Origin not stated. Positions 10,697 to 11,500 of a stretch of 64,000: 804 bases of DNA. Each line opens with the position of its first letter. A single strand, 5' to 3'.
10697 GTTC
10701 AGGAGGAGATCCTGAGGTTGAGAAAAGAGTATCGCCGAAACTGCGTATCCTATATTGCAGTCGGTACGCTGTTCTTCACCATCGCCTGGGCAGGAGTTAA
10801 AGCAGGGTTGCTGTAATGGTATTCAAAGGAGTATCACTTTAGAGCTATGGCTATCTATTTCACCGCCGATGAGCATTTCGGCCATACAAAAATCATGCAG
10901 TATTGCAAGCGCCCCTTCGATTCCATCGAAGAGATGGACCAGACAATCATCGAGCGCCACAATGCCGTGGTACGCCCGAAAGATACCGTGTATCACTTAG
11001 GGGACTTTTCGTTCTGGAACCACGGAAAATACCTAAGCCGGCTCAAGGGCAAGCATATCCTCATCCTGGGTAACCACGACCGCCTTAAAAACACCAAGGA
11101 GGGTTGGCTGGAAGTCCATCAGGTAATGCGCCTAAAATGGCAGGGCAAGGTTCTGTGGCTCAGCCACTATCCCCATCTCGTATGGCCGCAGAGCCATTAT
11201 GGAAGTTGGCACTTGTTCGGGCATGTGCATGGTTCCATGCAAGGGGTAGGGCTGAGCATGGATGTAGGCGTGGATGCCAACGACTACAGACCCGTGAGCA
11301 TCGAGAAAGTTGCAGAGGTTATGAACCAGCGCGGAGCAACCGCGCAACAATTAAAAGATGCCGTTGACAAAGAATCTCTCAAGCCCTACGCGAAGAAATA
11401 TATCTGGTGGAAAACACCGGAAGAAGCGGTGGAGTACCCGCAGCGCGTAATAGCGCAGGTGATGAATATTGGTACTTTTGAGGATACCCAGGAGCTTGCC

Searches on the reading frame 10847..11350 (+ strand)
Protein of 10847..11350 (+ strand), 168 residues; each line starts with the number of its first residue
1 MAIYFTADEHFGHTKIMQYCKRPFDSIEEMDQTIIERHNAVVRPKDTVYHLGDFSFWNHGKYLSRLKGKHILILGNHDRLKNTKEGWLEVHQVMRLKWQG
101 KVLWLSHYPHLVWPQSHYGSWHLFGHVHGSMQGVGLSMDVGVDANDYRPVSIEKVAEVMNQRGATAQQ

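Call 83: search_dna_similar(query=window:10847-11350:+, collection=phages, mode=protein, max_rows=30, rows=spread)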
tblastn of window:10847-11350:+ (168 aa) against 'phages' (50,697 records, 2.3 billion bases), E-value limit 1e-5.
Records with a match: 1713; places in all: 1748; records where one place covers at least 80% of the query: 1683.
Best place of each record, by identity: <60% 1713.
By first word of the organism name: Vibrio 382; Escherichia 289; Pseudomonas 192; Staphylococcus 120; Acinetobacter 81; Enterococcus 75; Bacillus 57; Listeria 56; Klebsiella 39; Erwinia 32; and 65 more.
By host as written in the record: - 405; Escherichia coli 104; Pseudomonas aeruginosa 52; Listeria monocytogenes 45; Staphylococcus aureus 39; Vibrio harveyi BAA-1116 36; Rheinheimera sp. BAL341 32; Escherichia coli K-12 MG1655 30; and 389 more.
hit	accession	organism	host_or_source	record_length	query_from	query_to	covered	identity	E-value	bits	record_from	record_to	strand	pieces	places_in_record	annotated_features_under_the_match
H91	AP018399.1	Xanthomonas phage XacN1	Xanthomonas citri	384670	3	162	95%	42.6%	2e-36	138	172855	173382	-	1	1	phosphoesterase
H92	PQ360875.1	Klebsiella phage phi1_175008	Klebsiella pneumoniae 135080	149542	1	162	96%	37.4%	3e-22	98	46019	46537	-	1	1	phosphoesterase | hypothetical protein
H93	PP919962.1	Klebsiella phage KP2025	Klebsiella pneumoniae 12092025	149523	3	162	95%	35.3%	7e-19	88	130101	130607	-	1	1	none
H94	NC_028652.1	Pseudomonas phage C11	Pseudomonas aeruginosa clinical strain ...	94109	1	162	96%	34.7%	3e-25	106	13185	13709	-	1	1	phosphoesterase | hypothetical protein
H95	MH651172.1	Streptomyces phage Comrade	Streptomyces griseus ATCC 10137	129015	1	157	93%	35.5%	1e-27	113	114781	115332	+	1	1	232: phosphoesterase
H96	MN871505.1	Vibrio phage ValDsh2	V.alginolyticus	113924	6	144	83%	39.5%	3e-22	97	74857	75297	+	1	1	record has no annotation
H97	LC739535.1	Escherichia phage phiWec186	Escherichia coli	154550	1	162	96%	33.5%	3e-15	77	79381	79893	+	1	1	metallophosphoesterase | hypothetical protein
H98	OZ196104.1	Vibrio phage D376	Seawater and oysters mix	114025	4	162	95%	34.1%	7e-26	108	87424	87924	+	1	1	phosphoesterase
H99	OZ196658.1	Vibrio phage D135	Seawater and oysters mix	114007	4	162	95%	34.1%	9e-26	107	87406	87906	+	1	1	phosphoesterase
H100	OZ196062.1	Vibrio phage D24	Seawater and oysters mix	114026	4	162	95%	34.1%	9e-26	107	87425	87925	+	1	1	phosphoesterase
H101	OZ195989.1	Vibrio phage D348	Seawater and oysters mix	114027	4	162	95%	34.1%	9e-26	107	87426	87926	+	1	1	phosphoesterase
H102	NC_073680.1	Pseudomonas phage M5.1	Pseudomonas syringae pv. Tomato 99TK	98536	3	150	88%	36.6%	1e-22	99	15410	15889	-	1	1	33: phosphoesterase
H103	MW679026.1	Eggerthella phage LE2-3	Eggerthella lenta DSM 2243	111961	1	155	92%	34.4%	4e-20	92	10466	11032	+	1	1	putative phosphoesterase | hypothetical protein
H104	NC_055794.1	Vibrio phage Achelous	Vibrio campbellii BB120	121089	4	144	84%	37.7%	6e-23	100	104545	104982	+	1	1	phosphoesterase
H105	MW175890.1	Dompiswa phage TSP7_1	Columba livia domestica cloacal swab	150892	3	162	95%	32.7%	2e-14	76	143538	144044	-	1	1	hypothetical protein | anti-restriction nuclease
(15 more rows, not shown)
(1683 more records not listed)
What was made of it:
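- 10847..11653 (+): MPE1: phage-type metallophosphoesterase (residues 1 to about 170) fused in frame to a 98-aa antitoxin-position domain ('C-dom', about 11363-11650). 1,713 phage records hold homologues (call 83).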
